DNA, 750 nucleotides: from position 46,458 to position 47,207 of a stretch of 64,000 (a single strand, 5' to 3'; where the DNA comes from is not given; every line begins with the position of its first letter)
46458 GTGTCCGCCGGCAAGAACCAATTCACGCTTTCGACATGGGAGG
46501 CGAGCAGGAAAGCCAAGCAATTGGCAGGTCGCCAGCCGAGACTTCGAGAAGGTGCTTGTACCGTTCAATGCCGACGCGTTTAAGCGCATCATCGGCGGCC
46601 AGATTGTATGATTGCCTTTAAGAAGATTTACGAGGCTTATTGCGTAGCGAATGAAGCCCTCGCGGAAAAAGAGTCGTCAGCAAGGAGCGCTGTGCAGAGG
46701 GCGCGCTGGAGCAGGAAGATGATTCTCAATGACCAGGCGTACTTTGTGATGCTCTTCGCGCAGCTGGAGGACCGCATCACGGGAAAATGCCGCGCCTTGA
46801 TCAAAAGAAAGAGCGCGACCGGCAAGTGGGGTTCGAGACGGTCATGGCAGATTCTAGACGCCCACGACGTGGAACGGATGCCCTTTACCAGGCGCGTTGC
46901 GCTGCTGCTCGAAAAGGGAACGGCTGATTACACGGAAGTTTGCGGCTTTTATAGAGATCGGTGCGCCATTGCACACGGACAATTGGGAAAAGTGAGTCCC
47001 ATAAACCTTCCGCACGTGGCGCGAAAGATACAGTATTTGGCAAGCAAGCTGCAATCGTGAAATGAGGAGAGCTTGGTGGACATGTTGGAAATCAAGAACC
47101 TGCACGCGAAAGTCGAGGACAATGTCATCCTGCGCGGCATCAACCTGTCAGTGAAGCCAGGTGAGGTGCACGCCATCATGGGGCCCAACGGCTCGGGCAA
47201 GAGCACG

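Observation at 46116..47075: Roughly 950-bp lower-GC insertion between sufB and sufC carrying a HEPN-like ORF (Rx4H) and an overlapping small upstream ORF: a candidate toxin-antitoxin or abortive-infection module inside the suf operon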

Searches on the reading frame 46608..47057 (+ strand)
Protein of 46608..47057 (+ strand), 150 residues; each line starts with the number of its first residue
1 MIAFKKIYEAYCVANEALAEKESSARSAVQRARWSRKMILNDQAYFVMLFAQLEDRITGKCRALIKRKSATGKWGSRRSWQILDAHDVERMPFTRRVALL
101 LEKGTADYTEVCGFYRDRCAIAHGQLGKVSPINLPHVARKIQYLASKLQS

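Call 8: search_protein_families(library=pfam, proteins=[window:46608-47057:+], max_evalue=10)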
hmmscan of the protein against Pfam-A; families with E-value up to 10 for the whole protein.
seq(150 aa): 1 family
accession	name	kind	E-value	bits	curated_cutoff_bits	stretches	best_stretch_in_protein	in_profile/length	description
PF00804.31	Syntaxin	-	0.031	14.5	26.7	1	19-71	77-130/157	Syntaxin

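Call 9: search_protein_families(library=padloc, proteins=[window:46608-47057:+], max_evalue=10)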
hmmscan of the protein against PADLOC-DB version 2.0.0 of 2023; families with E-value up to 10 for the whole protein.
seq(150 aa): 0 families

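Call 10: search_protein_families(library=ncbifam, proteins=[window:46608-47057:+], max_evalue=10)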
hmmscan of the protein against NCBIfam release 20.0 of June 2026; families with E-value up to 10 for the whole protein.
seq(150 aa): 0 families

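Call 11: find_homologous_proteins(query=window:46608-47057:+, max_evalue=0.01)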
Query seq(150 aa) (150 aa): 8 proteins with E <= 0.01 among 43 candidates.
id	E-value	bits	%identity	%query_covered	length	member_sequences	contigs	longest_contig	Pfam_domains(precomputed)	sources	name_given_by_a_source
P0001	3.2e-94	330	100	100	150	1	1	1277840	-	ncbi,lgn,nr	ncbi:hypothetical protein HS125_04955 [bacterium]|nr:hypothetical protein [bacterium]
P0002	5.6e-39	151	49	100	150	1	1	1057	-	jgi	jgi:hypothetical protein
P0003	4.8e-25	106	37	99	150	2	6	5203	-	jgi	jgi:hypothetical protein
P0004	1.1e-24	105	41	99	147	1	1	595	-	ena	-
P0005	2.6e-15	75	41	68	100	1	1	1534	-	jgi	jgi:hypothetical protein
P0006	2.4e-14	72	38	89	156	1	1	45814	-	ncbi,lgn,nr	ncbi:MAG: hypothetical protein HQ534_05610 [Armatimonadetes bacterium]|nr:hypothetical protein [Arma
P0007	2.0e-11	62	35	100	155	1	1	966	-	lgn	-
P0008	2.5e-9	55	43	57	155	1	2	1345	-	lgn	-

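Call 12: find_encoding_contigs(protein=P0006, flank=8000, max_places=4)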
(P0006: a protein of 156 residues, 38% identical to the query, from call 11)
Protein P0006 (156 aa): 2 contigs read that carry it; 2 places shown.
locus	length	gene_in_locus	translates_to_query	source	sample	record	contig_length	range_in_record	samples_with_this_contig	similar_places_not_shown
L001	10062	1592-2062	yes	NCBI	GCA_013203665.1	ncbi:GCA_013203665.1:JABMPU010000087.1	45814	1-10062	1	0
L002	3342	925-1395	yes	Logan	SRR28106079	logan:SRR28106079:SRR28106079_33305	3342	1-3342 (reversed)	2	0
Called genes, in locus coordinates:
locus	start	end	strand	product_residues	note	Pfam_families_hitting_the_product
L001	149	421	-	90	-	-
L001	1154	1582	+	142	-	-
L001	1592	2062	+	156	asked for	-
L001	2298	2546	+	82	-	-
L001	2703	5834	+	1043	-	PF00133:tRNA-synt_1, PF09334:tRNA-synt_1g (weak), PF13603:tRNA-synt_1_2 (weak), PF09334:tRNA-synt_1g, PF08264:Anticodon_1, PF19302:DUF5915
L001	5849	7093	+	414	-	PF06245:DUF1015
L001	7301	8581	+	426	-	PF00919:UPF0004, PF04055:Radical_SAM, PF18693:TRAM_2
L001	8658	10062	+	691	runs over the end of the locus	PF04851:ResIII, PF00270:DEAD, PF00271:Helicase_C, PF16124:RecQ_Zn_bind, PF09382:RQC, PF00570:HRDC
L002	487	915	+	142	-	-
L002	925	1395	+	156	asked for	-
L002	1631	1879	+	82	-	-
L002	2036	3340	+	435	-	?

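Call 13: find_encoding_contigs(protein=P0003, flank=6000, max_places=6)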
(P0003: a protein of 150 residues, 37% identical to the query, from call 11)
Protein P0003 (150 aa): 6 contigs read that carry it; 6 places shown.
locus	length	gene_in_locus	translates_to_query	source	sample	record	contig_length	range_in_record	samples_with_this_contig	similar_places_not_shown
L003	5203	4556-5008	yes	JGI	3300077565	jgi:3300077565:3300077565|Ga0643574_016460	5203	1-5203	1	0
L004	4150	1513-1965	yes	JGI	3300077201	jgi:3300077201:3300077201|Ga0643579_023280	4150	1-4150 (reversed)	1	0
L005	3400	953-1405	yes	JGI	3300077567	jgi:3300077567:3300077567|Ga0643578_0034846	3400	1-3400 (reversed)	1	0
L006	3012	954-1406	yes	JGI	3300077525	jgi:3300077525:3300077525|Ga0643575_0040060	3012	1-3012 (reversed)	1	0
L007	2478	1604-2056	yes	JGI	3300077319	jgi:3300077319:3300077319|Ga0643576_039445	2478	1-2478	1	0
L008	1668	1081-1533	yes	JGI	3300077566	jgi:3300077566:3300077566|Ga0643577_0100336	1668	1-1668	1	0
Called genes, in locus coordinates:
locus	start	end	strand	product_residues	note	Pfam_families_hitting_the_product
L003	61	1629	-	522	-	PF03853:YjeF_N, PF01256:Carb_kinase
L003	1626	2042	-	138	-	PF01648:ACPS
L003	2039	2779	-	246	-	PF03740:PdxJ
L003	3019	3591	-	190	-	-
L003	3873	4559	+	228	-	-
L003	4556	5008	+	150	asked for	-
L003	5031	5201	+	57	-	?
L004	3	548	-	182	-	?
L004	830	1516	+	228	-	-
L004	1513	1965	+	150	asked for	-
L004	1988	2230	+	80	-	PF04014:MazE_antitoxin (weak)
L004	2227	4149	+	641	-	?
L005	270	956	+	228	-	-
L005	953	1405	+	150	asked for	-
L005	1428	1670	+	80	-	PF04014:MazE_antitoxin (weak)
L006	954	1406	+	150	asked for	-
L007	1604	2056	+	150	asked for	-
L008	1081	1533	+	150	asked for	-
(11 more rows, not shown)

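Call 19: search_solved_structures(query=A1, max_evalue=10)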
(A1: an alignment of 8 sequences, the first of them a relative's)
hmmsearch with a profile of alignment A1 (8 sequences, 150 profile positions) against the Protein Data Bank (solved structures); distinct sequences matched with E-value up to 10: 1.
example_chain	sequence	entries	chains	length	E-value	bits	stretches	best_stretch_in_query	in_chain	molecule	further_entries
2qfz_A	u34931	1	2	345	0.87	12.5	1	95-137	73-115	TBC1 domain family member 22A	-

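Call 26: predict_structure(alignment_id=A1)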
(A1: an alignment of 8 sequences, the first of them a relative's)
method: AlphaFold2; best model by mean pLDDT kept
length: 150 residues; sequences in the alignment: 8
mean_pLDDT: 86.6   pTM: 0.80
mean pLDDT of the five models: 86.6, 85.9, 84.8, 83.7, 83.6
residues with pLDDT >= 90: 65; 70-90: 81; 50-70: 4; < 50: 0
segments of 3 or more residues with pLDDT < 50: none
pLDDT, mean of each block of 10 residues (from residue 1): 74 91 92 90 91 91 88 76 77 90 90 93 84 86 85
secondary structure, 60 per line:
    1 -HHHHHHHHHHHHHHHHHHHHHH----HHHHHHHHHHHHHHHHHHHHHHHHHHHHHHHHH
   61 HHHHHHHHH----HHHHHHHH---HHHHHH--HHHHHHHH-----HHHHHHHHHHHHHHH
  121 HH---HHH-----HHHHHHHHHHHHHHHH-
elements in order: H2-23 H28-69 H74-81 H85-90 H93-100 H106-122 H134-149

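Call 28: search_protein_representatives(alignment_id=A1)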
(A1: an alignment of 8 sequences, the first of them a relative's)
Query: 8 sequences, 150 profile positions. Proteins with E-value up to 0.001 (for the whole library): 363; up to 1e-10: 248; up to 1e-30: 68. The best 150 are listed.
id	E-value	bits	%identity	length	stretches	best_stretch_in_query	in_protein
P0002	8.8e-62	223.5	-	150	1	1-149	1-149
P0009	3.3e-52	192.4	-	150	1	1-149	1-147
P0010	4.7e-49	182.2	-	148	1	1-149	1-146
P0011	4.7e-48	178.9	-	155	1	1-149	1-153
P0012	2.8e-46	173.2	-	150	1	1-149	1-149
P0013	7.3e-45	168.6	-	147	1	1-149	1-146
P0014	4.1e-43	162.9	-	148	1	1-149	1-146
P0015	5.8e-43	162.4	-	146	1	1-150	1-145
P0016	2.3e-42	160.5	-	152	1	1-148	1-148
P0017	9.4e-42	158.5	-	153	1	1-149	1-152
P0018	2.4e-41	157.2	-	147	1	1-149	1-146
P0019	3.1e-41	156.8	-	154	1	1-149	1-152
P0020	3.8e-41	156.5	-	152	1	4-149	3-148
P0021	8.7e-41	155.4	-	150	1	1-148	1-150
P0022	5.7e-40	152.7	-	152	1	1-148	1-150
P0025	2.1e-39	150.8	-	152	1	1-149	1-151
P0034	5.6e-37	143.0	-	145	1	1-145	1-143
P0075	1.2e-30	122.4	-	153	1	1-148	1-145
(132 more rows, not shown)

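Call 31: search_protein_families(library=pfam, alignment_id=A2, max_evalue=0.1)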
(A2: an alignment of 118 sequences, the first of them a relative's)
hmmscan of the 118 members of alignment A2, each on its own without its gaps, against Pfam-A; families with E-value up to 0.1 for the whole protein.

A. member 1, P0001 (150 aa): 1 family
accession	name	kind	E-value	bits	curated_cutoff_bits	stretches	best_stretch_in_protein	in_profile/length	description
PF00804.31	Syntaxin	-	0.031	14.5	26.7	1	19-71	77-130/157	Syntaxin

B. families by the number of members that match (of 118 scanned): 36 families (the first 25 are shown)
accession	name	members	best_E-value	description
PF18735.6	HEPN_RiboL-PSP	44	1.1e-05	RiboL-PSP-HEPN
PF18737.6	HEPN_MAE_28990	10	0.00016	MAE_28990/MAE_18760-like HEPN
PF18731.6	HEPN_Swt1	5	0.0035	Swt1-like HEPN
PF20185.3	DUF6548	3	0.026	Family of unknown function (DUF6548)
PF17419.7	MauJ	3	0.029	Methylamine utilization protein MauJ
PF02201.23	SWIB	1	0.002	SWIB/MDM2 domain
PF18555.7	MobL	1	0.0025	MobL relaxases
PF08848.17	DUF1818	1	0.0041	Domain of unknown function (DUF1818)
PF03592.21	Terminase_2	1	0.0043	Terminase small subunit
PF13110.11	DUF3966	1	0.0051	Protein of unknown function (DUF3966)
PF16514.10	NADH-UOR_E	1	0.0052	putative NADH-ubiquinone oxidoreductase chain E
PF12895.13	ANAPC3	1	0.0066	Anaphase-promoting complex, cyclosome, subunit 3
PF10093.14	EarP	1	0.022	Elongation-Factor P (EF-P) rhamnosyltransferase EarP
PF20453.3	DUF6707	1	0.026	Family of unknown function (DUF6707)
PF00804.31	Syntaxin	1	0.031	Syntaxin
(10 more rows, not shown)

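Call 37: find_related_loci(query=A3, collection=metagenome_contigs, flank=5000)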
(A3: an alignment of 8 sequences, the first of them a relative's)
Query A3 (150 aa) in metagenome_contigs; peptide patterns used: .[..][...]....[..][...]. (x = any residue, [..] = any of these).
40 stretches matched a pattern; 23 encode a relative of the query (tblastn E <= 1e-3); 23 distinct loci.
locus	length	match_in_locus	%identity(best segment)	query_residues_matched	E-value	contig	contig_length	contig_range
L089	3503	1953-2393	45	1-150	5e-41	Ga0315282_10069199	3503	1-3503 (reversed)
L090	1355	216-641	42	1-142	3e-37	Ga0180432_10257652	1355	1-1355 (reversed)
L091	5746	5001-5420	43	1-142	4e-34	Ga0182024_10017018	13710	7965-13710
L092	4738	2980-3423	41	1-150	4e-33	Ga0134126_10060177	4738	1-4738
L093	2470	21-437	40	4-142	6e-33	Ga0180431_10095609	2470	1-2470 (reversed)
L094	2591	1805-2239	38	2-148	2e-32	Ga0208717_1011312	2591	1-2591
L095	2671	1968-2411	35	1-149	3e-31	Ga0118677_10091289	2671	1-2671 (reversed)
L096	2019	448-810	44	1-124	6e-31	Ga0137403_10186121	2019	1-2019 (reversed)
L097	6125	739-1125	43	3-134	3e-30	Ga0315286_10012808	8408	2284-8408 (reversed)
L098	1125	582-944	44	1-124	5e-31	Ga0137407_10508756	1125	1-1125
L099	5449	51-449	41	3-134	1e-29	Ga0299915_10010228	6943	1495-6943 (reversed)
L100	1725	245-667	36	9-149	1e-25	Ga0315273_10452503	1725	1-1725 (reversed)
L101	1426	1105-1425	44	1-110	2e-25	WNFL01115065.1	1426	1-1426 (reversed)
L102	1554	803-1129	42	39-149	3e-25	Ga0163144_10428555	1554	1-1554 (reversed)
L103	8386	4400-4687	46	41-138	1e-24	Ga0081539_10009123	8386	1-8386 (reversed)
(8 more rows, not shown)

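Call 55: search_protein_families(library=padloc, proteins=[P0002, P0006, P0011, P0016], max_evalue=1)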
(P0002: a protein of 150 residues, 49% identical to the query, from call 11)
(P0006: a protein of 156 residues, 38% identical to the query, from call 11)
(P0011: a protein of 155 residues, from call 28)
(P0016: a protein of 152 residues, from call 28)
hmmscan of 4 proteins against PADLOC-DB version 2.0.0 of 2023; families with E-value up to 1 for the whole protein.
P0002 (150 aa): 0 families

P0006 (156 aa): 0 families

P0011 (155 aa): 1 family
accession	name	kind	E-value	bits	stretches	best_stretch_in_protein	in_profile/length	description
PDLC03820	RTasHEPN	-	0.0039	15.3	1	52-135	11-96/148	DRT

P0016 (152 aa): 1 family
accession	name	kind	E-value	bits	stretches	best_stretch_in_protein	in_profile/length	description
PDLC03820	RTasHEPN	-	0.012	13.8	1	42-127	4-91/148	DRT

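Call 56: search_protein_families(library=phrogs, proteins=[P0001, P0002, P0006, P0011], max_evalue=1)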
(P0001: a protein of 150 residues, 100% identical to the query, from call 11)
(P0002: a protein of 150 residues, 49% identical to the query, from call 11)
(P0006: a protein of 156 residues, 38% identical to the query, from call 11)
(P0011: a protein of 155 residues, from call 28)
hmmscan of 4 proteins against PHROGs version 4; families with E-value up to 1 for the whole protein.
P0001 (150 aa): 0 families

P0002 (150 aa): 5 families
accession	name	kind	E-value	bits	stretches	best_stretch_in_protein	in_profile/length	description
phrog_3846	-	unknown function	0.0011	19.4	1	104-127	166-189/234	-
phrog_10007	-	unknown function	0.1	13.2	1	51-122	37-109/218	-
phrog_24400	-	unknown function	0.11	13.9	1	34-124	17-106/140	-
phrog_3877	-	unknown function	0.16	12.6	1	82-138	138-193/285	-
phrog_5483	-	unknown function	0.19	12.3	1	93-143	68-121/185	-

P0006 (156 aa): 2 families
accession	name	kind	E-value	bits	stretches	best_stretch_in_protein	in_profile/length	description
phrog_31402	-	unknown function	0.14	13.7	1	50-111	7-61/74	-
phrog_35505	-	unknown function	0.21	12.8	1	115-136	70-91/124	-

P0011 (155 aa): 1 family
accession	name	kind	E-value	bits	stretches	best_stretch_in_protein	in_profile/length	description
phrog_5483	-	unknown function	0.0053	17.4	1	84-150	54-124/185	-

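Call 59: find_encoding_contigs(protein=P0002, flank=5000, max_places=5)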
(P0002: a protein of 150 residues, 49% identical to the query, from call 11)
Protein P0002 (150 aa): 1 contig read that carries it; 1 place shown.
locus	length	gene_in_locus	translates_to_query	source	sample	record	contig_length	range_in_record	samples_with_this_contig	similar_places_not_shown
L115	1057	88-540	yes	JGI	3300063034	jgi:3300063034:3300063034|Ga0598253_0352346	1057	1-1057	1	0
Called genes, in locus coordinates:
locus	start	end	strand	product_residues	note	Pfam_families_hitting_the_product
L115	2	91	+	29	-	?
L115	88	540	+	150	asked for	-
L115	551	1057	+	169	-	?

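Call 62: find_encoding_contigs(protein=P0010, flank=5000, max_places=3)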
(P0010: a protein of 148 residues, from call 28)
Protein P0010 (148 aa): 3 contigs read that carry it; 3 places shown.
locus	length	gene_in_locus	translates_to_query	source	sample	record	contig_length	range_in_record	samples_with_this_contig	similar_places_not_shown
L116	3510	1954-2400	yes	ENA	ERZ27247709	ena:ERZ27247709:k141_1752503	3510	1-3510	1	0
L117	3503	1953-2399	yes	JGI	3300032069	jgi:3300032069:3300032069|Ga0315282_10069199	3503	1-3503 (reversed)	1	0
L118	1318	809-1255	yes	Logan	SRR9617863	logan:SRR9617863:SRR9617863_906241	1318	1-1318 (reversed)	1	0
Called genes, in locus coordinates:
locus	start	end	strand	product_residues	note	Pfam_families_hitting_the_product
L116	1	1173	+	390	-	?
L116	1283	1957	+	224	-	-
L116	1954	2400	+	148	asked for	-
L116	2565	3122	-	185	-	-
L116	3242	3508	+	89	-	?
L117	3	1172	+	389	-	?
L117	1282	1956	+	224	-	-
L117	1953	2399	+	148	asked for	-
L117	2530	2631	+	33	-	-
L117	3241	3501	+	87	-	?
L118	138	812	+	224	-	-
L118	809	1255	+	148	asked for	-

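Call 64: find_encoding_contigs(protein=P0025, flank=4000, max_places=3)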
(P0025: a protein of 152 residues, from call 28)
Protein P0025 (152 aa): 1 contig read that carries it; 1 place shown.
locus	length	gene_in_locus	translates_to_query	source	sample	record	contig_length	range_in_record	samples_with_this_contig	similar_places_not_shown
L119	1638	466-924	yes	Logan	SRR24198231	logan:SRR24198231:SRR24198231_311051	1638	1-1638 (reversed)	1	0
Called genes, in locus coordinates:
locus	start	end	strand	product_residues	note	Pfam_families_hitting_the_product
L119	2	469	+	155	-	?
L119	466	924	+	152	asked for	-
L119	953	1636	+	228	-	?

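Call 65: find_encoding_contigs(protein=P0013, flank=4000, max_places=3)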
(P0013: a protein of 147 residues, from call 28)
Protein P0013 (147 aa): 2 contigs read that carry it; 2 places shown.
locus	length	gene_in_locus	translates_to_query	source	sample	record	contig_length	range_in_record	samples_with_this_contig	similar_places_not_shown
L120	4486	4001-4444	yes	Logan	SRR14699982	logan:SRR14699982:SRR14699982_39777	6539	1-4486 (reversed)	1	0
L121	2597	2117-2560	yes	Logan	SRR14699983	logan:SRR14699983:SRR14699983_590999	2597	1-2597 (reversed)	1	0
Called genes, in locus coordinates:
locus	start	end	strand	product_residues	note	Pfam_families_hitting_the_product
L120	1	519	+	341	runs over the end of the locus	PF02195:ParB_N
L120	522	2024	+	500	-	-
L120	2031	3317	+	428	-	PF01555:N6_N4_Mtase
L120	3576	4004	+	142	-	-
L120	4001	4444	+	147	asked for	-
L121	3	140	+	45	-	?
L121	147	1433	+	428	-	PF01555:N6_N4_Mtase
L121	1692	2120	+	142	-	-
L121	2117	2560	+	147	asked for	-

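Call 66: find_encoding_contigs(protein=P0075, flank=4000, max_places=3)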
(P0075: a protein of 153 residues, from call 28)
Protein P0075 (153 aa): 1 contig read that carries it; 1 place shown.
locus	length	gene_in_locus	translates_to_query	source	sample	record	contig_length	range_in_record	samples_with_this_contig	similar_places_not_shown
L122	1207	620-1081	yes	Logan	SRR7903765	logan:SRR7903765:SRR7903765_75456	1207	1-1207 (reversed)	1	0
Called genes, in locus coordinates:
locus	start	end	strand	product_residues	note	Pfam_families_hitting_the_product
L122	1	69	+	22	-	?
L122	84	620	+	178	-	-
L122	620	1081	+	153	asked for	-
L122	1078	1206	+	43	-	?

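Call 77: find_encoding_contigs(protein=P0001, flank=3000, max_places=8)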
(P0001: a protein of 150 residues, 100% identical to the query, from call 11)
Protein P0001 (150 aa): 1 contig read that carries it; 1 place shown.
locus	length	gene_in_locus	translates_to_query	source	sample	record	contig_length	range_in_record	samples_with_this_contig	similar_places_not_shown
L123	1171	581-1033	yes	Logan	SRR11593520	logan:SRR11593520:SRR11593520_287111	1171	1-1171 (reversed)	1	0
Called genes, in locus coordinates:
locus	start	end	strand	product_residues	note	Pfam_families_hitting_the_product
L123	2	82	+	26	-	?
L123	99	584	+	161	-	-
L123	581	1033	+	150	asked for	-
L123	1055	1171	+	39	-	?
